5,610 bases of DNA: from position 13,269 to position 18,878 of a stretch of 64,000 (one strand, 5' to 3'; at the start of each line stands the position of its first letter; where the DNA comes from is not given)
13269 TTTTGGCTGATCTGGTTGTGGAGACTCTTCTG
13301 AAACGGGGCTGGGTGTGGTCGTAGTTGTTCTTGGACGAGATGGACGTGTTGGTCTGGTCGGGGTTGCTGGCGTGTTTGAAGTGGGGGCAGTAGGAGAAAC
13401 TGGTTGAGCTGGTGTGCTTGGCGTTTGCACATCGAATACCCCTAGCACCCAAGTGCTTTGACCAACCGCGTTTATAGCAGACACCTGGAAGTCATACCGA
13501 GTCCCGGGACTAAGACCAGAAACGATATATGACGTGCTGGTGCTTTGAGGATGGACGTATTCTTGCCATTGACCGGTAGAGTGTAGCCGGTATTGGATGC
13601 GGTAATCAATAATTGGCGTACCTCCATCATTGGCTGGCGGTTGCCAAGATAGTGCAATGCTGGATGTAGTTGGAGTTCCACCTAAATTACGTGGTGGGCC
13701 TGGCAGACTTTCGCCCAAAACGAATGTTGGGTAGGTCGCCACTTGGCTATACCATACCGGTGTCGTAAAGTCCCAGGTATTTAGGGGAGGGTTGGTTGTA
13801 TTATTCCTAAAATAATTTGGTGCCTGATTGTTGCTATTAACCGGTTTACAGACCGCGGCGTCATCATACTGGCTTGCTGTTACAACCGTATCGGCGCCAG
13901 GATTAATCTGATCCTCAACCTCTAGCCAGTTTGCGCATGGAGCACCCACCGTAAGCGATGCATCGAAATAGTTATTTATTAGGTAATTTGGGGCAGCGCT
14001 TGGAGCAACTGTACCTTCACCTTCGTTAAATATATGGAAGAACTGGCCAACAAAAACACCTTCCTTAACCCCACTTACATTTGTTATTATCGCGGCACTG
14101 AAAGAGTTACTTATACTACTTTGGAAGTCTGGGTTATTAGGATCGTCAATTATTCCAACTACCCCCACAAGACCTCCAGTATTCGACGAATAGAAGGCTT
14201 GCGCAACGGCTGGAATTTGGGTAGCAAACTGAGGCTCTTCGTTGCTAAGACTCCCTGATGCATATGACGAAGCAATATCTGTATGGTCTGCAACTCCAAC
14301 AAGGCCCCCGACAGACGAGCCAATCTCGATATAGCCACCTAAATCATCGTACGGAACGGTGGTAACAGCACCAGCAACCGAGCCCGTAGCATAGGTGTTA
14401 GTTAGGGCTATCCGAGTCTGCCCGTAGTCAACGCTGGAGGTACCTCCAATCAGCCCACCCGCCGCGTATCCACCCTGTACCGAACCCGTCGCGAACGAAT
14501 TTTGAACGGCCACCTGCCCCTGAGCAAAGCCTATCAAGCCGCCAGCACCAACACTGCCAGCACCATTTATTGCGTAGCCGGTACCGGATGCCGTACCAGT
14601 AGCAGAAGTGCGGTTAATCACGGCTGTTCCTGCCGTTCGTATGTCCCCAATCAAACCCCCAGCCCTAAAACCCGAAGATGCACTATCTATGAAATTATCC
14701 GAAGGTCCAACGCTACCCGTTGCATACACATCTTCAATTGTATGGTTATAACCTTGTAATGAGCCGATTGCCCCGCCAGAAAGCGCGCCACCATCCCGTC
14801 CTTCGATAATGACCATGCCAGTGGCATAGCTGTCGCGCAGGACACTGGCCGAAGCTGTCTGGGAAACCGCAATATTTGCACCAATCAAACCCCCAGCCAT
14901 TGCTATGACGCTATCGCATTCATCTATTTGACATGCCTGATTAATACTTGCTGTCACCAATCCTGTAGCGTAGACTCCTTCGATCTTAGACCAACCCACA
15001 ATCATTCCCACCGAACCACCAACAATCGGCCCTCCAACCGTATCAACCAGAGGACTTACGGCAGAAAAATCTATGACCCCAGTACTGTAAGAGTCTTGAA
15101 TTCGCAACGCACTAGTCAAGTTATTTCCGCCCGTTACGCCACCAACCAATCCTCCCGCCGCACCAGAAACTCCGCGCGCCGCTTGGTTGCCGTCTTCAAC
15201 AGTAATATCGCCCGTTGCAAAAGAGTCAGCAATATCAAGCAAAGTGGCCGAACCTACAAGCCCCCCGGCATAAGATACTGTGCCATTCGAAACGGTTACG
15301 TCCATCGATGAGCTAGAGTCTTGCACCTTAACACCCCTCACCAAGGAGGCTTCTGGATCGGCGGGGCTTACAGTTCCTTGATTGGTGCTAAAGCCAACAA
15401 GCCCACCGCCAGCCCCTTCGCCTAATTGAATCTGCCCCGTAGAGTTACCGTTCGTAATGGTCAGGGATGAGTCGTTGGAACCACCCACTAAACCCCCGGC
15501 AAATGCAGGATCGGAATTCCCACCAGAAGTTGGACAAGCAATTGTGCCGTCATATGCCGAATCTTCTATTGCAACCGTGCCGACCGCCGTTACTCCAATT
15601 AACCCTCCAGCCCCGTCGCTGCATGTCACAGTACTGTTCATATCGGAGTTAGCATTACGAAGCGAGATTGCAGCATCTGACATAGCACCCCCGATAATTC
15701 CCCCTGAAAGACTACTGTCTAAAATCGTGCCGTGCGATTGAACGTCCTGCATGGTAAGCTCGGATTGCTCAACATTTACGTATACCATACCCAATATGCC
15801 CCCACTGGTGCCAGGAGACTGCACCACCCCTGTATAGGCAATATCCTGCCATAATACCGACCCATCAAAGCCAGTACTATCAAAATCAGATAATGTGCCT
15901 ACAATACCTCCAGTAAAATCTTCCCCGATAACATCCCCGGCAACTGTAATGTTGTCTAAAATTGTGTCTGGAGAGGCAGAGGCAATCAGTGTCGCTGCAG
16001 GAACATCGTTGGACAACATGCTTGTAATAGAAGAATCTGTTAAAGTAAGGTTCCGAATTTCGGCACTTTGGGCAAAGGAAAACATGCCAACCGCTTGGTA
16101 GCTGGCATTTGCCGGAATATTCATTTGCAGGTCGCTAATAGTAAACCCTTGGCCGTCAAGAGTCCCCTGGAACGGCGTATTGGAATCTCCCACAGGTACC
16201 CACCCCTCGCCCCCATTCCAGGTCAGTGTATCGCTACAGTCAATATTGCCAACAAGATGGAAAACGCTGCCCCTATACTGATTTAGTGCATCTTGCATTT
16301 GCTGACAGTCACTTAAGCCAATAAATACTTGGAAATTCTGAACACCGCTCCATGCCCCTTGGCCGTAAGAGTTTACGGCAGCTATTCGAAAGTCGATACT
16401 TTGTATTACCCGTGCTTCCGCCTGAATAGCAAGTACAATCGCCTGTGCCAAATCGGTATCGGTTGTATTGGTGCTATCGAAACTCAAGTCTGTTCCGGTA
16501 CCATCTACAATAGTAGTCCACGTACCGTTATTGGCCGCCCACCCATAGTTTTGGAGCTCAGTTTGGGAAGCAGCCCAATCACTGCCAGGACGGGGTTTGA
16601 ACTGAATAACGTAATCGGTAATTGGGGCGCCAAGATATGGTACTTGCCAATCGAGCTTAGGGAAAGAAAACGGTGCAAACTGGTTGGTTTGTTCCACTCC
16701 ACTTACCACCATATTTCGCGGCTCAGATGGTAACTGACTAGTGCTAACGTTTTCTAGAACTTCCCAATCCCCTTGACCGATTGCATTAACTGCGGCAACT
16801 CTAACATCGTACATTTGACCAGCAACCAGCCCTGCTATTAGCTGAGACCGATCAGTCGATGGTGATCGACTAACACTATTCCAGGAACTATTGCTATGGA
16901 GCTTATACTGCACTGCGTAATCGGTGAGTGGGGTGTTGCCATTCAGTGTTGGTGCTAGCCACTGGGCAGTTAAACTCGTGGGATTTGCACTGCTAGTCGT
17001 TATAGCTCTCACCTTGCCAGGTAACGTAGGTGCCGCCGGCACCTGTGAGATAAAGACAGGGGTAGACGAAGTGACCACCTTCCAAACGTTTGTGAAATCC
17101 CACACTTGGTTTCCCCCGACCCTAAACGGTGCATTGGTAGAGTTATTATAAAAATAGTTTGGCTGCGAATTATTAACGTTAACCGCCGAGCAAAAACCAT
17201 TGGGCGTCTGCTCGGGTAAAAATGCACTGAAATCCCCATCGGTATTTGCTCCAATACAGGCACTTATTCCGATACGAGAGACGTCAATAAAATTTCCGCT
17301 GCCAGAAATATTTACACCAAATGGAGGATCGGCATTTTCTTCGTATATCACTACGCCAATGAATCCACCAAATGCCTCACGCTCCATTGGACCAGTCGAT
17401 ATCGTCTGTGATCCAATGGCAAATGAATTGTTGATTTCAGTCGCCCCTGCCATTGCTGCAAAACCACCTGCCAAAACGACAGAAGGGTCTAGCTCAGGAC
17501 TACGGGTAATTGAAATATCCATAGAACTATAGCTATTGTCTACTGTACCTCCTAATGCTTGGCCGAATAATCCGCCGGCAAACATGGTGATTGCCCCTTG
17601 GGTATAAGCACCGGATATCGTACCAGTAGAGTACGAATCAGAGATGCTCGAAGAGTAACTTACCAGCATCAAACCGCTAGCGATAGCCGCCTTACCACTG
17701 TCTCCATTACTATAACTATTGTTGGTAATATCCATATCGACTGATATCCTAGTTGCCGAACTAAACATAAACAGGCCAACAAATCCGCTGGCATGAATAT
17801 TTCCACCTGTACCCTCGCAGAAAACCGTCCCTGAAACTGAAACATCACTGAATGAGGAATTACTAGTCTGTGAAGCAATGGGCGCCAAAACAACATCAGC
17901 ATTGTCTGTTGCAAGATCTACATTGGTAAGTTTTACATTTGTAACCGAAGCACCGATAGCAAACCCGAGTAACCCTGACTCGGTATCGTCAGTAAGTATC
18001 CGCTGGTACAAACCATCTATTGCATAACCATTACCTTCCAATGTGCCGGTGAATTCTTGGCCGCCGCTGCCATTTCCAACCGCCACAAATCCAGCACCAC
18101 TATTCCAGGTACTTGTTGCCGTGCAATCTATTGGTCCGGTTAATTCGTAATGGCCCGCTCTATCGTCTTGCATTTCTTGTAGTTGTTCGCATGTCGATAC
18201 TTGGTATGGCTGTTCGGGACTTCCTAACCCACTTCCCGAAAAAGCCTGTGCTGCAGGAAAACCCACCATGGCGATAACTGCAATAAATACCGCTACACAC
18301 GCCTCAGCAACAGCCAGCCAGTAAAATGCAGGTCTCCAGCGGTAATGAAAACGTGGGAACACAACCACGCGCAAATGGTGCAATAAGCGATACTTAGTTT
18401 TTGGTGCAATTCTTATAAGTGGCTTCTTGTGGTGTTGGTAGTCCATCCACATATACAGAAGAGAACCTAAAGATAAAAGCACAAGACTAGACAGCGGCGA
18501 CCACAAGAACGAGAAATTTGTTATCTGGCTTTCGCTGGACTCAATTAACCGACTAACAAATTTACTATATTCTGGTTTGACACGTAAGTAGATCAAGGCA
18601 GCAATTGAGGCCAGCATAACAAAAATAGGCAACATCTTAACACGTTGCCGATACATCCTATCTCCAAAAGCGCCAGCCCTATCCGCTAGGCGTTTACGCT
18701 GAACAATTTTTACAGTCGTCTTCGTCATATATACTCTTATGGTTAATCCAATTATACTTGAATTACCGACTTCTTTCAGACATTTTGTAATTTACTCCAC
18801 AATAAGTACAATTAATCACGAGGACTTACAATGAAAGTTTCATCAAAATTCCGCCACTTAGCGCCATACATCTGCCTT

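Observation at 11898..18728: A 2276-aa adhesin-like GLUG/FN3 ectodomain fused in one ORF to a histidine-kinase core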

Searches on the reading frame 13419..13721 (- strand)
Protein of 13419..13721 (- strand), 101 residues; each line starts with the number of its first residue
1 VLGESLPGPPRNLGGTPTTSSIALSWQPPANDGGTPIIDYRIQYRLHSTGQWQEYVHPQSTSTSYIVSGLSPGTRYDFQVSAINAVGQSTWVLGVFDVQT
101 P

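Call 48: search_protein_families(library=pfam, proteins=[window:13419-13721:-], max_evalue=0.1)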
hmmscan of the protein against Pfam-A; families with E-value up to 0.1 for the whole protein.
seq(101 aa): 9 families
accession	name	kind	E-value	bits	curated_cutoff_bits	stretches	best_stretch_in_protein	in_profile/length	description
PF00041.27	fn3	-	9.4e-18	64.7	25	1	9-91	2-77/84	Fibronectin type III domain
PF25059.1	FN3_DSCAM-DSCAML_C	-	1e-11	45.4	39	1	31-90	14-72/89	DSCAM/DSCAML C-terminal Fn3-like domain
PF16656.11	Pur_ac_phosph_N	-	5e-09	37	30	1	16-91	10-88/93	Purple acid Phosphatase, N-terminal domain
PF25788.1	Ig_Rha78A_N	-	7.9e-05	23.3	27.4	1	19-91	17-93/105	Rha78A-like, N-terminal immunoglobulin domain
PF25300.1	Fn3_Dep-1_3rd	-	0.0036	17.6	26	1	19-82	10-71/85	Dep-1 third Fn3-like domain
PF10179.15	NDNF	-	0.007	16.9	27.3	1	59-96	85-123/127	Neuron-derived neurotrophic factor, first Fn(III) domain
PF24946.1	Fn3_Dep-1_4th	-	0.051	14.1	27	1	62-90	65-93/100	Dep-1 fourth Fn3-like domain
PF24489.1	Ig_J_second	-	0.057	13.9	27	1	56-92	49-87/105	Tip attachment protein J second Ig-like domain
PF09294.16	Interfer-bind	-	0.06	14.1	21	1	39-83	43-85/104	Interferon-alpha/beta receptor, fibronectin type III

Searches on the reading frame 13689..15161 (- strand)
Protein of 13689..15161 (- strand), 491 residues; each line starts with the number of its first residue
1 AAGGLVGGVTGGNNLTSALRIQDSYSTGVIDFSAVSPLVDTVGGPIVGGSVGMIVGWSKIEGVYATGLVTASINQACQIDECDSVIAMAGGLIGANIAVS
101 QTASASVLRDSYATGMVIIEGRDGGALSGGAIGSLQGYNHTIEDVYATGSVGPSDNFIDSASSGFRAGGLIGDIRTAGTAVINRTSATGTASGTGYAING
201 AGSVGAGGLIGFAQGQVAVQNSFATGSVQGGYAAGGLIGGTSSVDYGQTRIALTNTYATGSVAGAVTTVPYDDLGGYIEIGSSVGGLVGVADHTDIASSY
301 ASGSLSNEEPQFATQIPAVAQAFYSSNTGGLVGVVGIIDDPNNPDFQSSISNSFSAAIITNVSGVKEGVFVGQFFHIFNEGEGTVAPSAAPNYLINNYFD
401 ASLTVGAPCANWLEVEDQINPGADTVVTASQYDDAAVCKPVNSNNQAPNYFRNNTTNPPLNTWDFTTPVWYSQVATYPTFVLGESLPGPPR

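Call 48: search_protein_families(library=pfam, proteins=[window:13689-15161:-], max_evalue=0.1)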
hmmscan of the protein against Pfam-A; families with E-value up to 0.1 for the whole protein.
seq(491 aa): 1 family
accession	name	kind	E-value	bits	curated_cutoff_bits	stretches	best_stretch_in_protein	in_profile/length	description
PF07581.17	Glug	-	6.2e-07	29.8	20.5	1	281-304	2-26/28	The GLUG motif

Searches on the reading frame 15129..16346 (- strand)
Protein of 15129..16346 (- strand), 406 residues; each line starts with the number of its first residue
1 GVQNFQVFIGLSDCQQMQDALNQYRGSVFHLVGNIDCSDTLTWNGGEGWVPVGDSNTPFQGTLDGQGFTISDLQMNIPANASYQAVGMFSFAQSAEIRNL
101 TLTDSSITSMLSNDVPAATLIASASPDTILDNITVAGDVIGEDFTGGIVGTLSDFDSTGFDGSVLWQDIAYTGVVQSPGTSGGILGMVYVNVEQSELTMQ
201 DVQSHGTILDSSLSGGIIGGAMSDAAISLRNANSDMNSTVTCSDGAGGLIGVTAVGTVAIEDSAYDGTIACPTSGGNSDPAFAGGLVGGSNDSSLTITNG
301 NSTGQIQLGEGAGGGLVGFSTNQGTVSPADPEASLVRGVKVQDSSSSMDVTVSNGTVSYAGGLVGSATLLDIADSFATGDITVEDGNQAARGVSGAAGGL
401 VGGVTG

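Call 48: search_protein_families(library=pfam, proteins=[window:15129-16346:-], max_evalue=0.1)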
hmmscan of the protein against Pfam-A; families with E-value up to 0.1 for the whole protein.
seq(406 aa): 1 family
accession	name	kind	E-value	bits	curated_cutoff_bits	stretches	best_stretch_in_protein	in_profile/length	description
PF07581.17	Glug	-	0.0025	18.5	20.5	1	358-382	3-28/28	The GLUG motif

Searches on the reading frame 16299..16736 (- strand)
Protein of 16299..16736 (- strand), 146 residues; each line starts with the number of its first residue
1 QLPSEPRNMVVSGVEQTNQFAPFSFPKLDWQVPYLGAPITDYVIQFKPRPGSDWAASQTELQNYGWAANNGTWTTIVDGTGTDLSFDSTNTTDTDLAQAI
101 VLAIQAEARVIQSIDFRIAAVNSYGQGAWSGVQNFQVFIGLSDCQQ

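Call 48: search_protein_families(library=pfam, proteins=[window:16299-16736:-], max_evalue=0.1)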
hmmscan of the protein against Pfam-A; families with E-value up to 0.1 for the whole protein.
seq(146 aa): 1 family
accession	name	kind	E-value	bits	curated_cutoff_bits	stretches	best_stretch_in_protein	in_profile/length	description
PF00041.27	fn3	-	0.0065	17.1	25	0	28-51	18-41/84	Fibronectin type III domain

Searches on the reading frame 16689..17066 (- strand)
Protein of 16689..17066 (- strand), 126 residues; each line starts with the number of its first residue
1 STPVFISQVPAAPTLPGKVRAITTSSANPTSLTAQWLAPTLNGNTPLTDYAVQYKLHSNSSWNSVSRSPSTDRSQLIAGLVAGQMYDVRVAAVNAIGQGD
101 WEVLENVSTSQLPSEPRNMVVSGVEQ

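Call 48: search_protein_families(library=pfam, proteins=[window:16689-17066:-], max_evalue=0.1)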
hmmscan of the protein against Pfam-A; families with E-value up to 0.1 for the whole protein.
seq(126 aa): 6 families
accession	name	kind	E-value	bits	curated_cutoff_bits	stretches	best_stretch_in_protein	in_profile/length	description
PF00041.27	fn3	-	1.5e-12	48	25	1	19-101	3-77/84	Fibronectin type III domain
PF25059.1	FN3_DSCAM-DSCAML_C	-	1.5e-09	38.5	39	1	38-102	11-74/89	DSCAM/DSCAML C-terminal Fn3-like domain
PF16656.11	Pur_ac_phosph_N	-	0.0021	19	30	1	23-97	5-84/93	Purple acid Phosphatase, N-terminal domain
PF25300.1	Fn3_Dep-1_3rd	-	0.023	15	26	1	23-91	4-70/85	Dep-1 third Fn3-like domain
PF24058.1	DUF7359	-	0.056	13.7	27.5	0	8-96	11-111/123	Domain of unknown function (DUF7359)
PF01108.23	Tissue_fac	-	0.057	13.7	27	1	34-95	39-101/107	Tissue factor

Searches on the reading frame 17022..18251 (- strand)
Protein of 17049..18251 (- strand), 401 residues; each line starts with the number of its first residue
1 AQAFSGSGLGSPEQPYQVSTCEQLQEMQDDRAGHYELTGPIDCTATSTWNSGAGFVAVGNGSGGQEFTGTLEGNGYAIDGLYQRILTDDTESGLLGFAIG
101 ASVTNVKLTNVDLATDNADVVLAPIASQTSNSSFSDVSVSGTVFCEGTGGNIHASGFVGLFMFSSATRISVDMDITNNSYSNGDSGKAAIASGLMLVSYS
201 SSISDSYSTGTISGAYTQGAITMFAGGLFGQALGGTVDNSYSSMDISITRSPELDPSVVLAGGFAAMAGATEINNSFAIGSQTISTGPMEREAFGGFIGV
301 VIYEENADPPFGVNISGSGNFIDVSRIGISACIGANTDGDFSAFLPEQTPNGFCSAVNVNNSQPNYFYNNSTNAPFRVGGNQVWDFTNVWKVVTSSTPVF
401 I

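Call 48: search_protein_families(library=pfam, proteins=[window:17049-18251:-], max_evalue=0.1)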
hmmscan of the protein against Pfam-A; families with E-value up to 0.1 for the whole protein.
seq(401 aa): 2 families
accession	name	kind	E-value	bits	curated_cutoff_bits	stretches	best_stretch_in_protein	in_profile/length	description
PF07581.17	Glug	-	6.6e-05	23.5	20.5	1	225-247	5-28/28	The GLUG motif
PF05342.19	Peptidase_M26_N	-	0.00017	21.4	27.7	1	24-141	147-250/250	M26 IgA1-specific Metallo-endopeptidase N-terminal region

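Call 57: search_solved_structures(query=window:17049-18251:-, max_evalue=1)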
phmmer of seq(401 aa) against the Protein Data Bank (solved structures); distinct sequences matched with E-value up to 1: 0.

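Call 63: search_solved_structures(query=A6, max_evalue=1)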
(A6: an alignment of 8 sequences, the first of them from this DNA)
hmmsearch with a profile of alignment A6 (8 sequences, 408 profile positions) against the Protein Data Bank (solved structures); distinct sequences matched with E-value up to 1: 1.
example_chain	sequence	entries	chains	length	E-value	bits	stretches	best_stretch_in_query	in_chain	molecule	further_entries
7uvl_P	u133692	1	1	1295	0.00092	21.4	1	170-281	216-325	LPXTG-motif cell wall anchor domain protein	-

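Call 69: predict_structure(alignment_id=A6)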
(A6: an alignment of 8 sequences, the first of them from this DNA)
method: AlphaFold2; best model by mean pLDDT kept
length: 408 residues; sequences in the alignment: 8
mean_pLDDT: 61.3   pTM: 0.65
mean pLDDT of the five models: 61.3, 59.0, 58.8, 58.6, 53.1
residues with pLDDT >= 90: 21; 70-90: 157; 50-70: 104; < 50: 126
segments of 3 or more residues with pLDDT < 50: 1-5, 45-52, 182-184, 299-408
pLDDT, mean of each block of 10 residues (from residue 1): 49 74 63 69 47 54 72 69 71 76 84 80 80 91 77 84 90 81 63 81 88 70 71 70 80 68 60 63 67 53 40 28 29 38 34 27 31 39 34 33 30
secondary structure, 60 per line:
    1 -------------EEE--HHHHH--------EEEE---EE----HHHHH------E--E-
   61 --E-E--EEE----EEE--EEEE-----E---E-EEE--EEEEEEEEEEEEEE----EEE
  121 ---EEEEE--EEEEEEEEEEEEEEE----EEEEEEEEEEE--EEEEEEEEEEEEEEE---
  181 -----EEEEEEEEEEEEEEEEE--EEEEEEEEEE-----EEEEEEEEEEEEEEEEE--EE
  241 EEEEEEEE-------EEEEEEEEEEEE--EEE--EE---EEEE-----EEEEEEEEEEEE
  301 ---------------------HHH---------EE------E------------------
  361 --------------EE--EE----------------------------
elements in order: E14-16 H19-23 E32-35 H45-49 E68-70 E75-77 E80-83 E95-97 E100-113 E118-120 E124-128 E131-145 E150-160 E163-177 E186-202 E205-214 E220-236 E239-248 E256-267 E270-272 E280-283 E289-300

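Call 71: fold_search(model_id=the predicted structure, library=pdb)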
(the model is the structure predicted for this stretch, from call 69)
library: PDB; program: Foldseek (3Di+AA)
matches with E <= 10: 386; with E <= 0.001: 0
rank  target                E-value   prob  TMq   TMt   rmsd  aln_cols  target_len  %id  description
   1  3n6z                  1.1e-03  1.00  0.39  0.46   8.9       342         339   13  Crystal structure of a putative immunoglobulin A1 protease (BACOVA_03286) from Bacteroides ovatus at 1.30 A resolution (released 2010-07-21)
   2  6xja_P                7.7e-03  1.00  0.37  0.14   7.8       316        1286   16  Streptococcus Pneumoniae IgA1 Protease with IgA1 substrate (released 2021-01-20)
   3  9ozl_B                1.0e-02  0.16  0.12  0.13  15.6       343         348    9  Crystal structure of the polysaccharide lyase RbmB from Vibrio cholerae (released 2026-03-11)
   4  9ozl_C                1.1e-02  0.23  0.14  0.15  15.7       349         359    8  Crystal structure of the polysaccharide lyase RbmB from Vibrio cholerae (released 2026-03-11)
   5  2pyg_A                1.3e-02  0.38  0.19  0.20  15.1       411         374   13  Azotobacter vinelandii Mannuronan C-5 epimerase AlgE4 A-module (released 2008-05-27)
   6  9ozl_D                1.8e-02  0.14  0.12  0.13  16.2       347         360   10  Crystal structure of the polysaccharide lyase RbmB from Vibrio cholerae (released 2026-03-11)
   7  7uvk                  2.3e-02  1.00  0.41  0.14   7.3       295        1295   15  G. haemolysans IgA1 protease (released 2022-11-23)
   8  9ozd_B                2.6e-02  0.16  0.14  0.15  16.0       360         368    8  Crystal structure of the polysaccharide lyase RbmB from Vibrio cholerae bound to Vibrio Polysaccharide (released 2026-03-11)
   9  2pyg_B                2.6e-02  0.14  0.14  0.15  14.7       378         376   10  Azotobacter vinelandii Mannuronan C-5 epimerase AlgE4 A-module (released 2008-05-27)
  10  5lw3                  3.0e-02  0.14  0.13  0.14  17.6       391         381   14  Azotobacter vinelandii Mannuronan C-5 epimerase AlgE6 A-module (released 2017-10-25)
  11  8ikw_B                3.4e-02  0.18  0.18  0.20  14.3       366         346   12  A complex structure of PGIP-PG (released 2024-02-07)
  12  9ozl_A                3.8e-02  0.11  0.11  0.13  16.6       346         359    9  Crystal structure of the polysaccharide lyase RbmB from Vibrio cholerae (released 2026-03-11)
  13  2pyh_A                4.6e-02  0.30  0.21  0.22  14.6       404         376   12  Azotobacter vinelandii Mannuronan C-5 epimerase AlgE4 A-module complexed with mannuronan trisaccharide (released 2008-05-27)
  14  9ozd_A                5.6e-02  0.13  0.13  0.14  15.6       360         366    8  Crystal structure of the polysaccharide lyase RbmB from Vibrio cholerae bound to Vibrio Polysaccharide (released 2026-03-11)
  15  5awf_E                5.6e-02  0.13  0.12  0.13  17.1       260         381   10  Crystal structure of SufB-SufC-SufD complex from Escherichia coli (released 2015-11-11)
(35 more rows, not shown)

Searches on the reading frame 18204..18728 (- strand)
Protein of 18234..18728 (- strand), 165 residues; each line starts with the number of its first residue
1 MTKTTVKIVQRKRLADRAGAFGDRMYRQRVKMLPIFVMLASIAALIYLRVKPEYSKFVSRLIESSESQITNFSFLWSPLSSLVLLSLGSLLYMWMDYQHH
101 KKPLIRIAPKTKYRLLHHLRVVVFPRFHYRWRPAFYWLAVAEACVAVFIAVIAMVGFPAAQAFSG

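Call 16: find_homologous_proteins(query=A2, max_evalue=0.001)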
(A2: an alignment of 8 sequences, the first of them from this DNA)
Query A2 (8 sequences) (175 aa, profile of the alignment): 2 proteins with E <= 0.001 among 8000 candidates.
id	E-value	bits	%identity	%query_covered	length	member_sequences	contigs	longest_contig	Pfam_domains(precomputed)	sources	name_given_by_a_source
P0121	1.0e-85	304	91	100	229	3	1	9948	-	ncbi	-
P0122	5.4e-9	54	44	28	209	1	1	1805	-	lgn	-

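Call 48: search_protein_families(library=pfam, proteins=[window:18234-18728:-], max_evalue=0.1)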
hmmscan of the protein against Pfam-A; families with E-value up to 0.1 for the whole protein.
seq(165 aa): 1 family
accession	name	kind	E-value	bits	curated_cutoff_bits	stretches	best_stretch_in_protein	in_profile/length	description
PF19451.5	DUF5989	-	0.05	14.1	27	0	27-57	14-44/49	Family of unknown function (DUF5989)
